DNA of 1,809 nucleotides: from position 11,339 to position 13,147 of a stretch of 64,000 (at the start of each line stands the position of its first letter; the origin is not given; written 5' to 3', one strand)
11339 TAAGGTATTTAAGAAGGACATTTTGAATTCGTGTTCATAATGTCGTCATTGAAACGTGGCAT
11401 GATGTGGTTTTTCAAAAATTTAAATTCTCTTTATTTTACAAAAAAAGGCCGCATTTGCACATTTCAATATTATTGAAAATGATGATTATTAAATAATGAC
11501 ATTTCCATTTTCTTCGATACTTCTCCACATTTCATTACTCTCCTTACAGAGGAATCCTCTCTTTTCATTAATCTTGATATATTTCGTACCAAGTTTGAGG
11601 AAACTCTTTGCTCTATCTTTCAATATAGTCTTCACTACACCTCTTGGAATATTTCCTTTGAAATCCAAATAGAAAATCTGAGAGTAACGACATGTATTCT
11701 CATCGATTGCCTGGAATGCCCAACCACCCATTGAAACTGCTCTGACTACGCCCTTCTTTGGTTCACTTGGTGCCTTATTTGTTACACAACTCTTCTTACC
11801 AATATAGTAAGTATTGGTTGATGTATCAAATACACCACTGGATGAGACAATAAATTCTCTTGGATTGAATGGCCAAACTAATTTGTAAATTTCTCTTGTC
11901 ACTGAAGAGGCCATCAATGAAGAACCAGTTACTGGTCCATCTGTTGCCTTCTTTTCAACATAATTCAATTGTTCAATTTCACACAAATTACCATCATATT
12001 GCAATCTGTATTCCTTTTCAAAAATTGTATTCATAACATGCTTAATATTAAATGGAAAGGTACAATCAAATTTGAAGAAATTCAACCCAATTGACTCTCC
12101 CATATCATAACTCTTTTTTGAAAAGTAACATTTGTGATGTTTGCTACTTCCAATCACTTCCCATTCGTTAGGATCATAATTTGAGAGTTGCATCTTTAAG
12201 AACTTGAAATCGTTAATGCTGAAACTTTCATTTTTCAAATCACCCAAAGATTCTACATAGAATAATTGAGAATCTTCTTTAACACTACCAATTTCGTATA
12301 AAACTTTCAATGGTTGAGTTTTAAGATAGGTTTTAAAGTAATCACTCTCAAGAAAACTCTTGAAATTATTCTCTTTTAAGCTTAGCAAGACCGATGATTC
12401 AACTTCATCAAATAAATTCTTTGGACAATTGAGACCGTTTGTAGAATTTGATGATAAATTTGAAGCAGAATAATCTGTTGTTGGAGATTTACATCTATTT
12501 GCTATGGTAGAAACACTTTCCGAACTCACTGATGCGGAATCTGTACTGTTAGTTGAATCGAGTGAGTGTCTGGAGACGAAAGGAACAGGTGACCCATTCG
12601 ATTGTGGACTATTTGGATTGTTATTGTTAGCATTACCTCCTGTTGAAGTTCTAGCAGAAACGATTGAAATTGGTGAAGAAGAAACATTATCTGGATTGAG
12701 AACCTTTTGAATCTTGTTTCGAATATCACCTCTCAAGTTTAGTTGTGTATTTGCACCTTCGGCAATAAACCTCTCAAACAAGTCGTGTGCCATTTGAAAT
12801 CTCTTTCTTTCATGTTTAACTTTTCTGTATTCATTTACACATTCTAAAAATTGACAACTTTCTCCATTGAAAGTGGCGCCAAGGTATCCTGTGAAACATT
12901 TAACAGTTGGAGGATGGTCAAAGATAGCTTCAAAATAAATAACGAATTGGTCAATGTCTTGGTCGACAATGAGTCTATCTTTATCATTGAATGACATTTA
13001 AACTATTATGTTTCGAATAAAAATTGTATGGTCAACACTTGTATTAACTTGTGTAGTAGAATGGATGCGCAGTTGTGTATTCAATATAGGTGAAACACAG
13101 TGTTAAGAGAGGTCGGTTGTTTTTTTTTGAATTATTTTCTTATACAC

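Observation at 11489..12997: Unusual RGS + START domain architecture; second RGS gene 4 kb away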

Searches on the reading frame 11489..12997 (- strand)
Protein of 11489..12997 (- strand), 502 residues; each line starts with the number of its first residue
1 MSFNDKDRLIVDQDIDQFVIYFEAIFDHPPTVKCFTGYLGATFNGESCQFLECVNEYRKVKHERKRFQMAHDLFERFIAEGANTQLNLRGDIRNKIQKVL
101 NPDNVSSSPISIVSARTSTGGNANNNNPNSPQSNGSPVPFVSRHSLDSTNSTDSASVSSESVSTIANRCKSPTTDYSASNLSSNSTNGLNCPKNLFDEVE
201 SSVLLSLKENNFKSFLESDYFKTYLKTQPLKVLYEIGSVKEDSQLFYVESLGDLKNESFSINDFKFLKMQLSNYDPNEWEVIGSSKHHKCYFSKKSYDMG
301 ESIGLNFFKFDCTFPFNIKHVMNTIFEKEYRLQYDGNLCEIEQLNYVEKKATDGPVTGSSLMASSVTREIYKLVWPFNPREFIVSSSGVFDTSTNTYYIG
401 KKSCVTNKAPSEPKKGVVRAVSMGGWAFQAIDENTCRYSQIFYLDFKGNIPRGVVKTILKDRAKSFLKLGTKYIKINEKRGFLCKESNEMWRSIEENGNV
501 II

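Call 3: search_protein_families(library=pfam, proteins=[window:11489-12997:-], max_evalue=0.1)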
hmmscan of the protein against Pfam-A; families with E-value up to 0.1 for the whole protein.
window:11489-12997:- (502 aa): 2 families
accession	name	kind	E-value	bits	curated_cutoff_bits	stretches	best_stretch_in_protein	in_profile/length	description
PF00615.24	RGS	-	3.2e-19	69.9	23.9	2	22-102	2-82/117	Regulator of G protein signaling domain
PF01852.25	START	-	0.0018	18.1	22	1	364-468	90-195/207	START domain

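Call 5: find_homologous_proteins(query=window:11489-12997:-)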
Query window:11489-12997:- (502 aa): 9 proteins with E <= 0.001 among 5547 candidates.
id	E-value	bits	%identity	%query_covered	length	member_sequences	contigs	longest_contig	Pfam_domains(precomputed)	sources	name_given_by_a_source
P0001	0.0e+0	1143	100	100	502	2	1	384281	PF00615.25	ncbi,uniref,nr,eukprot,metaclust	ncbi:G protein signaling regulator [Naegleria gruberi]|uniref:G protein signaling regulator n=1 Tax=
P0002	1.6e-170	586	51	100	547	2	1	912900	PF00615.25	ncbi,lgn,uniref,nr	ncbi:hypothetical protein FDP41_013009 [Naegleria fowleri]|uniref:RGS domain-containing protein n=1 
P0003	9.2e-170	584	54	100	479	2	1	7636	PF00615.25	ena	-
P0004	1.3e-167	577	54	100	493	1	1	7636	PF00615.25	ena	-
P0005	7.9e-159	548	49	70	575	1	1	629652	PF00615.25,PF01852.26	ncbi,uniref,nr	ncbi:hypothetical protein C9374_005354 [Naegleria lovaniensis]|uniref:RGS domain-containing protein 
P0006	2.6e-133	464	67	60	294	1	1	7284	PF01852.26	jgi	-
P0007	7.6e-127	442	37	99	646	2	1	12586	PF00615.25,PF01852.26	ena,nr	nr:unnamed protein product [Naegleria fowleri]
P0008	2.2e-122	428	43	63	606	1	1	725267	PF00615.25,PF01852.26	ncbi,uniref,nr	ncbi:hypothetical protein C9374_000684 [Naegleria lovaniensis]|uniref:RGS domain-containing protein 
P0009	1.8e-71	260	47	52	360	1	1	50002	-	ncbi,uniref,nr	ncbi:hypothetical protein FDP41_000888 [Naegleria fowleri]|uniref:START domain-containing protein n=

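Call 12: search_solved_structures(query=A1, max_evalue=1, show_alignments=2)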
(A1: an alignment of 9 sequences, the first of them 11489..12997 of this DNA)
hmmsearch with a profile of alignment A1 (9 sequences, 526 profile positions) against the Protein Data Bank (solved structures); distinct sequences matched with E-value up to 1: 27.
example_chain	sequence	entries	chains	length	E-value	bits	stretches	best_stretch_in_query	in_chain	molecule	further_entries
1ezt_A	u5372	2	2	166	6.4e-09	38.3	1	10-98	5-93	REGULATOR OF G-PROTEIN SIGNALING 4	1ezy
1agr_E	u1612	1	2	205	6.4e-09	38.3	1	10-98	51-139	RGS4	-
2jm5_A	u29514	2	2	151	1.1e-08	37.5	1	21-103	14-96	Regulator of G-protein signaling 18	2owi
2dlv_A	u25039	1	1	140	3.3e-08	35.9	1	22-102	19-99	Regulator of G-protein signaling 18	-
2ik8_B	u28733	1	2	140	1.6e-06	30.4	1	16-100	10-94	Regulator of G-protein signaling 16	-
2bt2_A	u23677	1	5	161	2.2e-06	29.9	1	14-100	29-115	REGULATOR OF G-PROTEIN SIGNALING 16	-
2crp_A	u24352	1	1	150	4.4e-06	28.9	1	24-95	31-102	Regulator of G-protein signaling 5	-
2oj4_A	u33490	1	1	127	4.6e-06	28.9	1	22-98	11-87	Regulator of G-protein signaling 3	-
3c7l_A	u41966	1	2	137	7.2e-06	28.2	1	14-98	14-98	Regulator of G-protein signaling 16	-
3c7k_B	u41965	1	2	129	7.2e-06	28.2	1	15-98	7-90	Regulator of G-protein signaling 16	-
1dk8_A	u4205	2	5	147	7.4e-06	28.2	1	24-82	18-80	AXIN | Axin-1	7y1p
5do9_B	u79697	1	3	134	1.8e-05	26.9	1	16-101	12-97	Regulator of G-protein signaling 8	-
2ode_B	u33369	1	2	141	1.8e-05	26.9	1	16-101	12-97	Regulator of G-protein signaling 8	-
2i59_A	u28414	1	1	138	2.1e-05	26.7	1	21-93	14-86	Regulator of G-protein signaling 10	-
1emu_A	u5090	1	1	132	2.3e-05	26.6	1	24-82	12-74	AXIN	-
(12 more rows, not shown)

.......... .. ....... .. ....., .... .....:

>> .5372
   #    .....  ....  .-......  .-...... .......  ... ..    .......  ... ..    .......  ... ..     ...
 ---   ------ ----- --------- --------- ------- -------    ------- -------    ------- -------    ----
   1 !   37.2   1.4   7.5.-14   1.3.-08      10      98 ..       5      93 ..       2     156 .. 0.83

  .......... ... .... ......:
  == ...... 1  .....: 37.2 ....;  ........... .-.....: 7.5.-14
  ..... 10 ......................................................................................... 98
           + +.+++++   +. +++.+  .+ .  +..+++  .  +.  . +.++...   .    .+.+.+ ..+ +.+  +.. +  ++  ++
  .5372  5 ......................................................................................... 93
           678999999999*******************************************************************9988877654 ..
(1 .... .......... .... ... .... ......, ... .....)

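Call 14: list_cluster_members(proteins=[window:11489-12997:-, window:5804-7570:+, window:9983-11359:-, P0005, P0007, P0008, P0002])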
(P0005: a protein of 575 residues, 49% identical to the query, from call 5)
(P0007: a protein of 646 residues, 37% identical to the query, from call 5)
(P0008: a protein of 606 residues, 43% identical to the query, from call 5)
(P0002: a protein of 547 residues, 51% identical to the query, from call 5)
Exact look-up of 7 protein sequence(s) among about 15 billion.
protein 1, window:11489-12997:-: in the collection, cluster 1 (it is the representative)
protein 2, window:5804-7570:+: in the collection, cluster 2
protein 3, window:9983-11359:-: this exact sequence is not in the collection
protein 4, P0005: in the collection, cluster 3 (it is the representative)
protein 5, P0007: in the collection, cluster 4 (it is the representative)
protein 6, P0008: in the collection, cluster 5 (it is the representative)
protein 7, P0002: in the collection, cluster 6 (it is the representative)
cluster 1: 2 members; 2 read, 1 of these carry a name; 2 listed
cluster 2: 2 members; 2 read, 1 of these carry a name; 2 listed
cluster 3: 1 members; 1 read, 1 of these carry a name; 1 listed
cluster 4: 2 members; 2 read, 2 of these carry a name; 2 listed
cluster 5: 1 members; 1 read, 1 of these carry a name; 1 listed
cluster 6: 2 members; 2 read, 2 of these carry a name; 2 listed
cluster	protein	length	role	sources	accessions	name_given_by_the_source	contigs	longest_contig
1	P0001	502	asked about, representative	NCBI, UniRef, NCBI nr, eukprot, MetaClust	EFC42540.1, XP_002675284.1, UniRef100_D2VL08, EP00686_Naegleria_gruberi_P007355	G protein signaling regulator [Naegleria gruberi] | G protein signaling regulator n=1 Tax=Naegleria gruberi TaxID=5762 RepID=D2VL08_NAEGR | XP_002675284.1 G protein signaling regulator [Naegleria gruberi strain NEG-M]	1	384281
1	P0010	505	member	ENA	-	-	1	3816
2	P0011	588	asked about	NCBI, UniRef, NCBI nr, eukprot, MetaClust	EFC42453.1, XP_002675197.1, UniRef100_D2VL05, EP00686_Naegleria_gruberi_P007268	hypothetical protein NAEGRDRAFT_80393 [Naegleria gruberi] | RGS domain-containing protein n=1 Tax=Naegleria gruberi TaxID=5762 RepID=D2VL05_NAEGR | uncharacterized protein NAEGRDRAFT_80393 [Naegleria gruberi]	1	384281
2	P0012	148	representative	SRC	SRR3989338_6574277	-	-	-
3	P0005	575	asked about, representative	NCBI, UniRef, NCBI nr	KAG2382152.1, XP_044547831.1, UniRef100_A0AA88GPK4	hypothetical protein C9374_005354 [Naegleria lovaniensis] | RGS domain-containing protein n=1 Tax=Naegleria lovaniensis TaxID=51637 ... | uncharacterized protein C9374_005354 [Naegleria lovaniensis]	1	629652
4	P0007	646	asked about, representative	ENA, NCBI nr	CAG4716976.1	unnamed protein product [Naegleria fowleri]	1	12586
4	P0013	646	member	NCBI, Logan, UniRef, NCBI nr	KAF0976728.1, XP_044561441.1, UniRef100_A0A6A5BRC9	hypothetical protein FDP41_004023 [Naegleria fowleri] | RGS domain-containing protein n=1 Tax=Naegleria fowleri TaxID=5763 RepID=A0A6A5BRC9_NAEFO | uncharacterized protein FDP41_004023 [Naegleria fowleri]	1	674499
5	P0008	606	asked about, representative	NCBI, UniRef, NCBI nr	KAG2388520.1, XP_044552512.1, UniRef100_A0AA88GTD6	hypothetical protein C9374_000684 [Naegleria lovaniensis] | RGS domain-containing protein n=1 Tax=Naegleria lovaniensis TaxID=51637 ... | uncharacterized protein C9374_000684 [Naegleria lovaniensis]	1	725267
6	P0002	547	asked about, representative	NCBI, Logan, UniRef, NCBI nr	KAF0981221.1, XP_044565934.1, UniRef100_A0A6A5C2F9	hypothetical protein FDP41_013009 [Naegleria fowleri] | RGS domain-containing protein n=1 Tax=Naegleria fowleri TaxID=5763 RepID=A0A6A5C2F9_NAEFO | uncharacterized protein FDP41_013009 [Naegleria fowleri]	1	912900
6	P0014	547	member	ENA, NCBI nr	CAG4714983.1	unnamed protein product [Naegleria fowleri]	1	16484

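Call 23: predict_structure(alignment_id=A1)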
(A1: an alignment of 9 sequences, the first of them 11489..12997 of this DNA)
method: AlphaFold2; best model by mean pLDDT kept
length: 502 residues; sequences in the alignment: 9
mean_pLDDT: 61.3   pTM: 0.43
mean pLDDT of the five models: 61.3, 58.2, 56.7, 52.1, 47.4
residues with pLDDT >= 90: 20; 70-90: 212; 50-70: 97; < 50: 173
segments of 3 or more residues with pLDDT < 50: 1-4, 78-193, 242-257, 349-361, 481-502
pLDDT, mean of each block of 10 residues (from residue 1): 60 79 77 83 63 63 56 54 38 47 36 25 28 30 26 28 27 25 27 51 68 85 89 76 34 47 81 89 87 78 75 85 69 75 67 42 73 71 81 81 77 82 86 89 67 76 76 66 38 36 40
secondary structure, 60 per line:
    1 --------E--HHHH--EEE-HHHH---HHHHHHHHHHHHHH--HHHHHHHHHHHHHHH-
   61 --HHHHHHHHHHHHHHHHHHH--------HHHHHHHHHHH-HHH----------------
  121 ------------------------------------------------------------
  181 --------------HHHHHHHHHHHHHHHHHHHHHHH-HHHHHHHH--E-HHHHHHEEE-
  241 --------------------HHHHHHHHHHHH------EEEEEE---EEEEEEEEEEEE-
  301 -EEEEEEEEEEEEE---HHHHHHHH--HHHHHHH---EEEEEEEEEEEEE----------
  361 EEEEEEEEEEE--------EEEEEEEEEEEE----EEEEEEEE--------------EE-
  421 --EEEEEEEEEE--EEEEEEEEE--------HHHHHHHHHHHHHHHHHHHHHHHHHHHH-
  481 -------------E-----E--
elements in order: H12-15 E18-20 H22-25 H29-42 H45-59 H63-81 H90-100 H195-217 H219-226 H231-236 E237-239 H261-272 E279-284 E288-299 E302-314 H318-325 H328-334 E338-350 E361-371 E380-391 E396-403 E423-432 E435-443 H452-479

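Call 26: fold_search(model_id=the predicted structure, library=pdb)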
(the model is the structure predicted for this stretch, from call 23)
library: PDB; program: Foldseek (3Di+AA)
matches with E <= 10: 1324; with E <= 0.001: 125
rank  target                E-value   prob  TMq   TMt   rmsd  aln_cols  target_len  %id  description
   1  6ser                  3.1e-12  1.00  0.35  0.67   4.5       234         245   20  Crystal structure of human STARD10 (released 2020-08-26)
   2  2e3r_B                2.9e-11  1.00  0.34  0.69   5.6       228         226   15  Crystal structure of CERT START domain in complex with C18-ceramide (P1) (released 2007-12-18)
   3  2z9z                  3.8e-11  1.00  0.33  0.66   5.8       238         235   16  Crystal structure of CERT START domain(N504A mutant), in complex with C10-diacylglycerol (released 2008-02-12)
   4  5jjd_B                4.9e-11  1.00  0.34  0.68   5.5       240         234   16  crystal structure of the ceramide transfer protein PH and START domain complex (released 2017-07-05)
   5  2pso_B                6.1e-11  1.00  0.30  0.71  11.4       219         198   15  Human StarD13 (DLC2) lipid transfer and protein localization domain (released 2007-05-15)
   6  2e3o                  7.6e-11  1.00  0.33  0.66   5.7       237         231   17  Crystal structure of CERT START domain in complex with C16-ceramide (P212121) (released 2007-12-18)
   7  2e3m                  8.0e-11  1.00  0.33  0.66   5.9       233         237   15  Crystal structure of CERT START domain (released 2007-12-18)
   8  1jss_A                8.9e-11  1.00  0.34  0.81   3.0       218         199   18  Crystal structure of the Mus musculus cholesterol-regulated START protein 4 (StarD4). (released 2002-04-10)
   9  3h3q_B                1.0e-10  1.00  0.33  0.65   5.9       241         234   15  Crystal structure of the CERT START domain in complex with HPA-13 (released 2010-03-02)
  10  5brl_A                1.2e-10  1.00  0.36  0.80   4.2       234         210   18  Crystal Structure of L124D STARD4 (released 2015-07-22)
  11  5zyh                  1.2e-10  1.00  0.34  0.70   4.1       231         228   16  Crystal structure of CERT START domain in complex with compound E5 (released 2019-02-27)
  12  6j81                  1.2e-10  1.00  0.34  0.69   4.8       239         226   17  Crystal structure of CERT START domain in complex with compound E14 (released 2019-02-27)
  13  5zyk                  1.2e-10  1.00  0.34  0.67   4.9       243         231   17  Crystal structure of CERT START domain in complex with compound E25 (released 2019-02-27)
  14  2r55_A                1.8e-10  1.00  0.34  0.77   4.9       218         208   16  Human StAR-related lipid transfer protein 5 (released 2007-09-18)
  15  3p0l_B                2.0e-10  1.00  0.32  0.72   5.4       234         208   17  Human steroidogenic acute regulatory protein (released 2010-11-24)
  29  2pso_A                1.6e-09  1.00  0.29  0.68  11.7       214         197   14  Human StarD13 (DLC2) lipid transfer and protein localization domain (released 2007-05-15)
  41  2pso_C                1.3e-08  1.00  0.28  0.67  13.5       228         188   15  Human StarD13 (DLC2) lipid transfer and protein localization domain (released 2007-05-15)
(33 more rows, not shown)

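Call 27: search_protein_representatives(alignment_id=A1)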
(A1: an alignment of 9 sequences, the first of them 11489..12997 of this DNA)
Query: 9 sequences, 526 profile positions. Proteins with E-value up to 0.001 (for the whole library): 559; up to 1e-10: 137; up to 1e-30: 32. The best 150 are listed.
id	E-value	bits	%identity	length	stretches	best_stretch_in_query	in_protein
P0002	3.0e-278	940.3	-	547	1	2-526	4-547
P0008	1.4e-256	868.8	-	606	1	1-526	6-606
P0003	2.8e-236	801.8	-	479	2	1-349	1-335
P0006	4.3e-158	543.8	-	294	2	195-347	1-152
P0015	3.4e-148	511.1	-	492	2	1-345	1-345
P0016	5.9e-139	480.6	-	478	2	4-358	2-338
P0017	1.2e-128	446.6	-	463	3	170-350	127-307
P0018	5.6e-127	441.1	-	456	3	166-350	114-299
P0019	2.0e-126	439.3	-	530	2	1-460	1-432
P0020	3.2e-120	418.8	-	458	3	156-354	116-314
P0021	2.7e-112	392.7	-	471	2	176-522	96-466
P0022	4.2e-103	362.3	-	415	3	182-345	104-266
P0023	9.5e-85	301.8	-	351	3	179-341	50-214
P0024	3.4e-83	296.6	-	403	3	179-342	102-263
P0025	3.8e-76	273.4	-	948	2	178-342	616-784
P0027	1.5e-70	254.9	-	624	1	14-526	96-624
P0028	3.3e-70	253.8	-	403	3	185-346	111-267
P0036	1.2e-53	199.1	-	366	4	387-522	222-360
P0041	6.1e-36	140.7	-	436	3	172-341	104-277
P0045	8.0e-29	117.2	-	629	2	13-295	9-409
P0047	2.4e-28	115.6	-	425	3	388-493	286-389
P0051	2.7e-24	102.3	-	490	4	18-98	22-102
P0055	6.1e-23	97.8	-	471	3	384-504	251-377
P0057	1.2e-22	96.9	-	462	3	176-351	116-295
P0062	1.1e-20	90.4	-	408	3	21-96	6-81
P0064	4.9e-20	88.2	-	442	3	174-341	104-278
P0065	1.0e-19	87.2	-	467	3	360-485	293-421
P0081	1.9e-17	79.7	-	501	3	12-98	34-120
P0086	4.3e-17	78.5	-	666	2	377-498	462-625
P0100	9.3e-16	74.1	-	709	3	16-95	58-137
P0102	1.1e-15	73.8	-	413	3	186-346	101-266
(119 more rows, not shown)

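Call 31: list_cluster_members(proteins=[P0015, P0017, P0021, P0022, P0028, P0036, P0041, P0047, P0051, P0081])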
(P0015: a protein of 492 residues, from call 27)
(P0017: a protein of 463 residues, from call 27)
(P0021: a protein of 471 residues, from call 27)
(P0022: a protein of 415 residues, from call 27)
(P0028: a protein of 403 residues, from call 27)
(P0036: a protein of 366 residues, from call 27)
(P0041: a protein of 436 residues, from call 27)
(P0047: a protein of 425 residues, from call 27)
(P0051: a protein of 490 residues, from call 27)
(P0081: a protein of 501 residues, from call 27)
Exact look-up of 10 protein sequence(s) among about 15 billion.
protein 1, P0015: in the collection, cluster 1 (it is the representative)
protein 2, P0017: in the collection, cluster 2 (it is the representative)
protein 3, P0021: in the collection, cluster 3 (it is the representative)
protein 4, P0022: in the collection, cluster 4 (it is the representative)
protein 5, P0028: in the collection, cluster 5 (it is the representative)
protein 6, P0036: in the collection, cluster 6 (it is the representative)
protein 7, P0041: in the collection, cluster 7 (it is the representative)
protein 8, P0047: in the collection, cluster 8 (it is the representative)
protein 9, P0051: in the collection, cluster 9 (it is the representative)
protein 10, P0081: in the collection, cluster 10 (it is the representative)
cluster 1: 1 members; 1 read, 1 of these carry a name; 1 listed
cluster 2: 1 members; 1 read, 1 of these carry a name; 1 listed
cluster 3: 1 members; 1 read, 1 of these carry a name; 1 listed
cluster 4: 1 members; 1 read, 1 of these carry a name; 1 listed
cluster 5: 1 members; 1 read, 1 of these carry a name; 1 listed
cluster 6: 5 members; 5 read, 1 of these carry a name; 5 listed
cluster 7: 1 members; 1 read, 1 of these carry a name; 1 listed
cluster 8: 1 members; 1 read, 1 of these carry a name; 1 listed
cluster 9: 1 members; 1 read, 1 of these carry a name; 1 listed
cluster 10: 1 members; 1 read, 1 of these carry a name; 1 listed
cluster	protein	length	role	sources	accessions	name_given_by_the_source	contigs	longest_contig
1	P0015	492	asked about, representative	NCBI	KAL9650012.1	hypothetical protein ABK040_003130 [Willaertia magna]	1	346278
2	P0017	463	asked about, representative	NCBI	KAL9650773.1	hypothetical protein ABK040_001823 [Willaertia magna]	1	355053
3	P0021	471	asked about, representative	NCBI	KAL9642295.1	hypothetical protein ABK040_007294 [Willaertia magna]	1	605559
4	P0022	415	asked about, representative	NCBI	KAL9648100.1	hypothetical protein ABK040_007466 [Willaertia magna]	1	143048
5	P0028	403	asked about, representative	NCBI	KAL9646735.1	hypothetical protein ABK040_001157 [Willaertia magna]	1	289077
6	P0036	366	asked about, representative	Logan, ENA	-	-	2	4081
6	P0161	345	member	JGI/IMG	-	hypothetical protein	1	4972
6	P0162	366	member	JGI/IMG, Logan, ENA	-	-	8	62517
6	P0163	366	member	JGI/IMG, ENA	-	-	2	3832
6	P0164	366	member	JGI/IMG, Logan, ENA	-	-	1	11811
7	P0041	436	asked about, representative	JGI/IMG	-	hypothetical protein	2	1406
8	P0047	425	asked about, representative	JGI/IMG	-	hypothetical protein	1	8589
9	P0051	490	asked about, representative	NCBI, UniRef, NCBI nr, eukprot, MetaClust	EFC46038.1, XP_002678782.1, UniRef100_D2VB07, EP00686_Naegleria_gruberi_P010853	regulator of G-protein signaling 8-like protein [Naegleria gruberi] | Regulator of G-protein signaling 8-like protein n=1 Tax=Naegleria gruberi TaxID=5762 ... | XP_002678782.1 regulator of G-protein signaling 8-like protein [Naegleria gruberi strain ...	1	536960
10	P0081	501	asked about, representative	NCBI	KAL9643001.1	hypothetical protein ABK040_010692 [Willaertia magna]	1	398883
